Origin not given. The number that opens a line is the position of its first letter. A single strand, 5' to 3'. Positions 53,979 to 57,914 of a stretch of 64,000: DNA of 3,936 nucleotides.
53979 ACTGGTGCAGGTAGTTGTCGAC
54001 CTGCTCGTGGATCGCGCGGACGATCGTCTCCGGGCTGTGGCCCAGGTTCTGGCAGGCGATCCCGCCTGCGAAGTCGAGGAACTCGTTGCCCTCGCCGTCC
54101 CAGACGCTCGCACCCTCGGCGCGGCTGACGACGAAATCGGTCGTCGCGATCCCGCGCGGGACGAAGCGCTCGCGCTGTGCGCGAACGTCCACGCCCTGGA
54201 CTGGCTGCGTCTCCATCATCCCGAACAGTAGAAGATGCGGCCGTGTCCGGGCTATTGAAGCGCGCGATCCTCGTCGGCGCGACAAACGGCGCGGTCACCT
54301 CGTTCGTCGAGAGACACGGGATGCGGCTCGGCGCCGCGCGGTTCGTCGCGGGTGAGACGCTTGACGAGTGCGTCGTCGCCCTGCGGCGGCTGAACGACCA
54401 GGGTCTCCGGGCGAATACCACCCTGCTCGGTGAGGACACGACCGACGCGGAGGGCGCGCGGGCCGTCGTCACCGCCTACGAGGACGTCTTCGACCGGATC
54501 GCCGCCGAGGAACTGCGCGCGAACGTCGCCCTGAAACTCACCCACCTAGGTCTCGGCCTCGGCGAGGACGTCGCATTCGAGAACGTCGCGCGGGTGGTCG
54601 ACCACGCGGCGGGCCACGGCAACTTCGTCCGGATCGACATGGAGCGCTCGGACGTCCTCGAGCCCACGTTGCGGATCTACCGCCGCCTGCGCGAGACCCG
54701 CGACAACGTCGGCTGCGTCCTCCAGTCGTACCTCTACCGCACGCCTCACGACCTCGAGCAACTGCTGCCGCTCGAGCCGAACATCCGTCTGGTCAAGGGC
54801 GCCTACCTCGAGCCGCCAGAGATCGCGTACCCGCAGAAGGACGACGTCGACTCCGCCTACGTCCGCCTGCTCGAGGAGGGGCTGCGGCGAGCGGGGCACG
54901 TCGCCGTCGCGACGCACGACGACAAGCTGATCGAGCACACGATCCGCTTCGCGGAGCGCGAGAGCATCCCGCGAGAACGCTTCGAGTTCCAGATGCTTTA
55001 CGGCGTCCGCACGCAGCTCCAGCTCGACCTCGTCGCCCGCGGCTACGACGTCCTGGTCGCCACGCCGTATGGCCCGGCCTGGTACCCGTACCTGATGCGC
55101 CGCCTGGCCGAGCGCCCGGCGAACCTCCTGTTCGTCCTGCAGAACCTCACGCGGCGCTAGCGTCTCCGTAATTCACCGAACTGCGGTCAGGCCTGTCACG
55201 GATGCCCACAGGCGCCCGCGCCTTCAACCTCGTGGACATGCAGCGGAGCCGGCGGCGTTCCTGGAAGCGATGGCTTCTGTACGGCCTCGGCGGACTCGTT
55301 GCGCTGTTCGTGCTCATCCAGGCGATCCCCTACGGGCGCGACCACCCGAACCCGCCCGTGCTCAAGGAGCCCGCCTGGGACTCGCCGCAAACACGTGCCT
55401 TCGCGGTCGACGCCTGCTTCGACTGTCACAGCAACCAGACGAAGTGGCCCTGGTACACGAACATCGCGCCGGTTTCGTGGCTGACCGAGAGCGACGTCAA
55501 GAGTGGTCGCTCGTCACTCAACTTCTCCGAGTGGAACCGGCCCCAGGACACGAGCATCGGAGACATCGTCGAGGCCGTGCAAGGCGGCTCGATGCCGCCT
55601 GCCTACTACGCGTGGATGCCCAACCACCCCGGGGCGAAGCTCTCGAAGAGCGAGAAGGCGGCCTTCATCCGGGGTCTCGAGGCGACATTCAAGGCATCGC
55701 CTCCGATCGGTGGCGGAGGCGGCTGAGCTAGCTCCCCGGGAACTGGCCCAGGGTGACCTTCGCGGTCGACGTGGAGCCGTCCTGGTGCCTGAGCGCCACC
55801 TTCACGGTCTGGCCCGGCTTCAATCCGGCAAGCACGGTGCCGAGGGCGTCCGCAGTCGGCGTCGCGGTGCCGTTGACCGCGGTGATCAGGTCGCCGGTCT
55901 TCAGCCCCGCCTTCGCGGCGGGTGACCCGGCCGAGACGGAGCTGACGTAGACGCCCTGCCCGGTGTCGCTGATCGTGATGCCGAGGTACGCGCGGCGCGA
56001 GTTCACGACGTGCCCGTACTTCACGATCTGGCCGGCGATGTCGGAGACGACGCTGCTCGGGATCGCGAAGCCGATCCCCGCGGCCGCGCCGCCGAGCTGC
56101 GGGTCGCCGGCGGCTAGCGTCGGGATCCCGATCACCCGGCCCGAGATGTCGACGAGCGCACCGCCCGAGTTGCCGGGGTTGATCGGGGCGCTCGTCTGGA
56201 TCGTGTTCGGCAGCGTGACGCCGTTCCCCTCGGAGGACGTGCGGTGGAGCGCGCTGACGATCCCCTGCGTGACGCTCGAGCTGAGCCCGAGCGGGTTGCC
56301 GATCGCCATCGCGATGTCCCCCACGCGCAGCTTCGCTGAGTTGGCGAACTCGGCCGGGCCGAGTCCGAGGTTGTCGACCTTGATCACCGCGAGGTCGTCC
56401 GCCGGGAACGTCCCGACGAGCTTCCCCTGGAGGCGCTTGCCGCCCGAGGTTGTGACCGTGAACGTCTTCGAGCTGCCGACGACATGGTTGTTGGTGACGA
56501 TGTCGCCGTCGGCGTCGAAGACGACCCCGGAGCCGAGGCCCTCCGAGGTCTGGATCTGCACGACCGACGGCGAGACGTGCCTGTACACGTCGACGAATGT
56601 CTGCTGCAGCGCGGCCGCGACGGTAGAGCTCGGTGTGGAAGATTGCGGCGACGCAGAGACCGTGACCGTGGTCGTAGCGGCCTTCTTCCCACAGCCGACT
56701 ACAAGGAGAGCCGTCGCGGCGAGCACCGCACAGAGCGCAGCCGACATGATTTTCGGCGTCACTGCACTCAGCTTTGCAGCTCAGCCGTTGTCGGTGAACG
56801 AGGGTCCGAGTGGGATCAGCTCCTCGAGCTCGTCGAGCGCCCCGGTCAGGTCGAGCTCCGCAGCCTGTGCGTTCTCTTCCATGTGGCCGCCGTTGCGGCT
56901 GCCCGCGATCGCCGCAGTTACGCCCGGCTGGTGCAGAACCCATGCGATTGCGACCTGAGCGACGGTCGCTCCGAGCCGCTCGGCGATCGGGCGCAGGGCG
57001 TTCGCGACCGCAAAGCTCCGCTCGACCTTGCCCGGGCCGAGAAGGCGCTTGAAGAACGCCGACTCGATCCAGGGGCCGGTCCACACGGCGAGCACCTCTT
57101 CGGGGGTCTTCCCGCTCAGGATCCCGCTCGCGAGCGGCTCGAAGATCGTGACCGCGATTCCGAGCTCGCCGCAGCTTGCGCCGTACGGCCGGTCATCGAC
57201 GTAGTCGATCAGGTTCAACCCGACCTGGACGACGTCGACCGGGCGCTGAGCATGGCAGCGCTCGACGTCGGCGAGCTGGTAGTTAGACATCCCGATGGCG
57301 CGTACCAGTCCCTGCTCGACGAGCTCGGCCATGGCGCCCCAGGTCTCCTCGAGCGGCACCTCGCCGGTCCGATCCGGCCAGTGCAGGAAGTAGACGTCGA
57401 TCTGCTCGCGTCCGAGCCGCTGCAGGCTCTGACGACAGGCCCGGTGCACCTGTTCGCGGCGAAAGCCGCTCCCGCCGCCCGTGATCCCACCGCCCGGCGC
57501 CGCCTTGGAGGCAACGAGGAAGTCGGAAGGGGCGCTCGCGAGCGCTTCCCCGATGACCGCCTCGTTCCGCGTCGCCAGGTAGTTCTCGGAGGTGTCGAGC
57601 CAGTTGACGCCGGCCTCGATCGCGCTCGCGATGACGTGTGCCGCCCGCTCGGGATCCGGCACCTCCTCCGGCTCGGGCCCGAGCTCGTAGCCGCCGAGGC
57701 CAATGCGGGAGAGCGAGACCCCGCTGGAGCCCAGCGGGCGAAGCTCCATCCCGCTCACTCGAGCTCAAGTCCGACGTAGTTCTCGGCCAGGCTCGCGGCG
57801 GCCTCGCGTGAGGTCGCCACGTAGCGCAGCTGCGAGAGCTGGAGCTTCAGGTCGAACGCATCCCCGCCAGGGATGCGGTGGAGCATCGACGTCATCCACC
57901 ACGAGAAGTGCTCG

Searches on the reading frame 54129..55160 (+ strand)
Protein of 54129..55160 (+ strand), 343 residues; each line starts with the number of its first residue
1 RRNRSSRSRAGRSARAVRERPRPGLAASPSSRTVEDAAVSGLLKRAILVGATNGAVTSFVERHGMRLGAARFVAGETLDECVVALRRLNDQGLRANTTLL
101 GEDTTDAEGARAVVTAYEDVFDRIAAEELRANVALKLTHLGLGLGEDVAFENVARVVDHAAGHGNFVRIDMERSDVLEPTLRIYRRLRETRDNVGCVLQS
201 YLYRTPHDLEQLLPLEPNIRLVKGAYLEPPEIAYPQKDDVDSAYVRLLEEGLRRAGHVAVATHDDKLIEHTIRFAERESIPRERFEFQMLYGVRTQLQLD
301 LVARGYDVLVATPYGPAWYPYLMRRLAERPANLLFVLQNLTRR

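Call 68: search_protein_families(library=pfam, proteins=[window:54129-55160:+], max_evalue=0.00001)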
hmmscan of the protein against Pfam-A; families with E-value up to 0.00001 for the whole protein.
window:54129-55160:+ (343 aa): 1 family
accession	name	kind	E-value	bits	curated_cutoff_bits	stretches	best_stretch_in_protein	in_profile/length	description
PF01619.24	Pro_dh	-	1.5e-34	120.3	27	1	84-336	4-276/278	Proline dehydrogenase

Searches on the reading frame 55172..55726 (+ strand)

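Call 68: search_protein_families(library=pfam, proteins=[window:55172-55726:+], max_evalue=0.00001)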
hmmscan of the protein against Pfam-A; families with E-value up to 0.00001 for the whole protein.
window:55172-55726:+ (184 aa): 1 family
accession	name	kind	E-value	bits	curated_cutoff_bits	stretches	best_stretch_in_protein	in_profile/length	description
PF14376.11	Haem_bd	-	1.1e-33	116.4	27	1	45-169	2-131/133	Haem-binding domain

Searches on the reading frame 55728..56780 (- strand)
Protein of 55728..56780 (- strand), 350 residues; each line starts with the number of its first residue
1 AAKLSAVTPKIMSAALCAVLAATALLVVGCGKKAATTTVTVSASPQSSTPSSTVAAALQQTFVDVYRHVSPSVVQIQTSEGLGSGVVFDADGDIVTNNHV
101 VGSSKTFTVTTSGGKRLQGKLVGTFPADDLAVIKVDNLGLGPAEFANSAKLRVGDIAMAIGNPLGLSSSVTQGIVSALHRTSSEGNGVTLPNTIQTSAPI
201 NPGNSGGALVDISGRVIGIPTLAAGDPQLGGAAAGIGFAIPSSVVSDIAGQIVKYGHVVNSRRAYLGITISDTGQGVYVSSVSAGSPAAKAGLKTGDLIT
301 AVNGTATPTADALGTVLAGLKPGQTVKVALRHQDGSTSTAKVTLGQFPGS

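Call 68: search_protein_families(library=pfam, proteins=[window:55728-56780:-], max_evalue=0.00001)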
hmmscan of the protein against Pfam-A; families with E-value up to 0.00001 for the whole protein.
window:55728-56780:- (350 aa): 5 families
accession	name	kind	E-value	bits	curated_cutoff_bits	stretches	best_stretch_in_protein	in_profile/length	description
PF13365.12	Trypsin_2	-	1.3e-31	110.8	27.6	1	83-219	1-144/144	Trypsin-like peptidase domain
PF13180.12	PDZ_2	-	6.2e-17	62.1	27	1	265-344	2-80/80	PDZ domain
PF00089.32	Trypsin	-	5.8e-13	49.6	20.6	1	65-246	7-217/220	Trypsin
PF00595.29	PDZ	-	5.5e-12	46.3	23.2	1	262-328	8-78/81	PDZ domain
PF17820.7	PDZ_6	-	2.3e-11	43.7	27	1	278-318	1-41/54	PDZ domain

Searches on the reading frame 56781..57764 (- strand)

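Call 68: search_protein_families(library=pfam, proteins=[window:56781-57764:-], max_evalue=0.00001)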
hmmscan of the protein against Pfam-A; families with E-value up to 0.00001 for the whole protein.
window:56781-57764:- (327 aa): 1 family
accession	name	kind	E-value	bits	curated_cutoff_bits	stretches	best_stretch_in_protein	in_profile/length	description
PF00248.27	Aldo_ket_red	-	1.3e-58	198.8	24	1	20-307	1-279/291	Aldo/keto reductase family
